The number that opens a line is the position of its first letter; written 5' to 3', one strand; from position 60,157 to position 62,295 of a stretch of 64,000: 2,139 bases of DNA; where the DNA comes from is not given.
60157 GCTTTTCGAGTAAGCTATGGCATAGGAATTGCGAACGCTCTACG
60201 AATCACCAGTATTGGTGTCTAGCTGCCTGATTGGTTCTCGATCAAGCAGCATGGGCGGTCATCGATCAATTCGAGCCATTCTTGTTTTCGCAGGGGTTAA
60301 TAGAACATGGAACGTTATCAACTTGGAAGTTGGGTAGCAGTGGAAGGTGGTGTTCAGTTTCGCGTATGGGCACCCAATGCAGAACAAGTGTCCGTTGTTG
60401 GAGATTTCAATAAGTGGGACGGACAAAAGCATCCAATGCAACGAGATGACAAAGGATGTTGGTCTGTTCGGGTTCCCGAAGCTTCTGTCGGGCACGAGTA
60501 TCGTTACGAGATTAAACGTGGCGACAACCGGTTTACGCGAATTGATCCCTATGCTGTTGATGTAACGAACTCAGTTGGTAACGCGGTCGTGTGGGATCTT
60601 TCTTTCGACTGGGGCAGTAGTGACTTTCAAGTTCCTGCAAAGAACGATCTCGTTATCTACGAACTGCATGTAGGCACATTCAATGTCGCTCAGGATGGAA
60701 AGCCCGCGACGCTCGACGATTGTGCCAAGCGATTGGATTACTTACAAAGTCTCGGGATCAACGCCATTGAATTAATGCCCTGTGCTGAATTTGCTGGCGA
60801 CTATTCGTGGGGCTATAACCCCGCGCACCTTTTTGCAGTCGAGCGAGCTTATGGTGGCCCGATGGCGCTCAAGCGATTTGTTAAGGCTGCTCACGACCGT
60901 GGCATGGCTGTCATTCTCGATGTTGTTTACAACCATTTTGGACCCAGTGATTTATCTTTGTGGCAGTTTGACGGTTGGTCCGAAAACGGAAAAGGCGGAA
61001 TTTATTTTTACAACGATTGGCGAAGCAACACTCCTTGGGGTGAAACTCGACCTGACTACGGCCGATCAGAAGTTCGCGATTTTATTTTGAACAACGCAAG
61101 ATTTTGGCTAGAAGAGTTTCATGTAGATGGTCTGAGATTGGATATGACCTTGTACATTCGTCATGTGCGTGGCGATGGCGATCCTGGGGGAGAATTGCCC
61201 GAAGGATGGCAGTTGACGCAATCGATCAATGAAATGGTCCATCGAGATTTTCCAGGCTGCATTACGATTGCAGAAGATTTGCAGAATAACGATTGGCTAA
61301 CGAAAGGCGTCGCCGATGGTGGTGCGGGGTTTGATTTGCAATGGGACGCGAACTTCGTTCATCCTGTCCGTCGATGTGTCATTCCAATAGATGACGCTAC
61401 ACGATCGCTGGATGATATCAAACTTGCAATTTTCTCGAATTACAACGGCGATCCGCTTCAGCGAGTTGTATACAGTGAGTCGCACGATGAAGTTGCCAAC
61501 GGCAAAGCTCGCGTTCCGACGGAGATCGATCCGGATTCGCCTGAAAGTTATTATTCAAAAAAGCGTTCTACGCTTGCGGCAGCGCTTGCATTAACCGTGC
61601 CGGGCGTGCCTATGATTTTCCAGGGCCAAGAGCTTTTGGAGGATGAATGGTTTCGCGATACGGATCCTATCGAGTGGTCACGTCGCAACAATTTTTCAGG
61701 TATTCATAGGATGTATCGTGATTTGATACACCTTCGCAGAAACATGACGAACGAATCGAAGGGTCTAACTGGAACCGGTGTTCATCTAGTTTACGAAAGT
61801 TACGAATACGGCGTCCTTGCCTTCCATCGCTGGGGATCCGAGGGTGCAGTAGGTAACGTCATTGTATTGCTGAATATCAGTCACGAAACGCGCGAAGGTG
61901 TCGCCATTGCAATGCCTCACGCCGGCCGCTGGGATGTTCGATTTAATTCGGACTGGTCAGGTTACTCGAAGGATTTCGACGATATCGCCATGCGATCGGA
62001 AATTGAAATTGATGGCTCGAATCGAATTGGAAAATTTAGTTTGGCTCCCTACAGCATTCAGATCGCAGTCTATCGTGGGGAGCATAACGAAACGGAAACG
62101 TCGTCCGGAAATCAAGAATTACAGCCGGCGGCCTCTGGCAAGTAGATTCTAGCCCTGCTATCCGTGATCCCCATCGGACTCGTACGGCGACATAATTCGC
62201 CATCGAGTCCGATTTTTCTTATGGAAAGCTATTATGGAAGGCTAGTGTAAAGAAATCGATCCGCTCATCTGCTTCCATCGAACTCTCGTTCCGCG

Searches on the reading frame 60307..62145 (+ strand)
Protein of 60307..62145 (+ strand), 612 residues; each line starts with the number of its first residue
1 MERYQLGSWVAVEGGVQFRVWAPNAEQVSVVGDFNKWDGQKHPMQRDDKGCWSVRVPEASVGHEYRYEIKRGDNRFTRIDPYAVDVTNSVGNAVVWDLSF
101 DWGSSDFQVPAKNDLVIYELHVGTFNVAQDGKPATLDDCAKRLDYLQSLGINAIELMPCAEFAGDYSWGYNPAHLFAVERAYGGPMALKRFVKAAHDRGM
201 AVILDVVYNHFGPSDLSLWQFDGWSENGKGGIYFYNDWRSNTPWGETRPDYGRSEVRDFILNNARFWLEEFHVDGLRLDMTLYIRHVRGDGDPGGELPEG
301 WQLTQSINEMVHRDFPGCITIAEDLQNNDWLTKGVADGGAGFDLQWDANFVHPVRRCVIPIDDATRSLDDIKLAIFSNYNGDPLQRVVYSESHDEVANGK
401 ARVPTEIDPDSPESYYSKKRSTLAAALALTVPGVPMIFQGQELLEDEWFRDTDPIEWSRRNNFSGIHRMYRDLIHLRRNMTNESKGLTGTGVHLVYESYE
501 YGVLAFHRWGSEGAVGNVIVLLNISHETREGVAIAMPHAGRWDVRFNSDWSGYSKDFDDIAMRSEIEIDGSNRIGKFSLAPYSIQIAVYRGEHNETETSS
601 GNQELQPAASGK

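Call 72: search_protein_families(library=pfam, proteins=[window:60307-62145:+], max_evalue=0.00001)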
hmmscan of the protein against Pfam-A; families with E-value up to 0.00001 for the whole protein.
window:60307-62145:+ (612 aa): 4 families
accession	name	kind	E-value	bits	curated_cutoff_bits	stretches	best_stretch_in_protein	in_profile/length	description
PF00128.31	Alpha-amylase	-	2.9e-26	93.1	22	2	135-213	17-94/446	Alpha amylase, catalytic domain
PF02922.24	CBM_48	-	2.6e-22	79.4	22.4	1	6-83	2-83/83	Carbohydrate-binding module 48 (Isoamylase N-terminal domain)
PF02806.24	Alpha-amylase_C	-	3.4e-06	27.7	21.2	1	500-585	8-90/95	Alpha amylase, C-terminal all-beta domain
PF22019.2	GlgB_N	-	9.3e-06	26.1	27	0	12-82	25-94/94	alpha-1,4-glucan branching enzyme GlgB, N-terminal domain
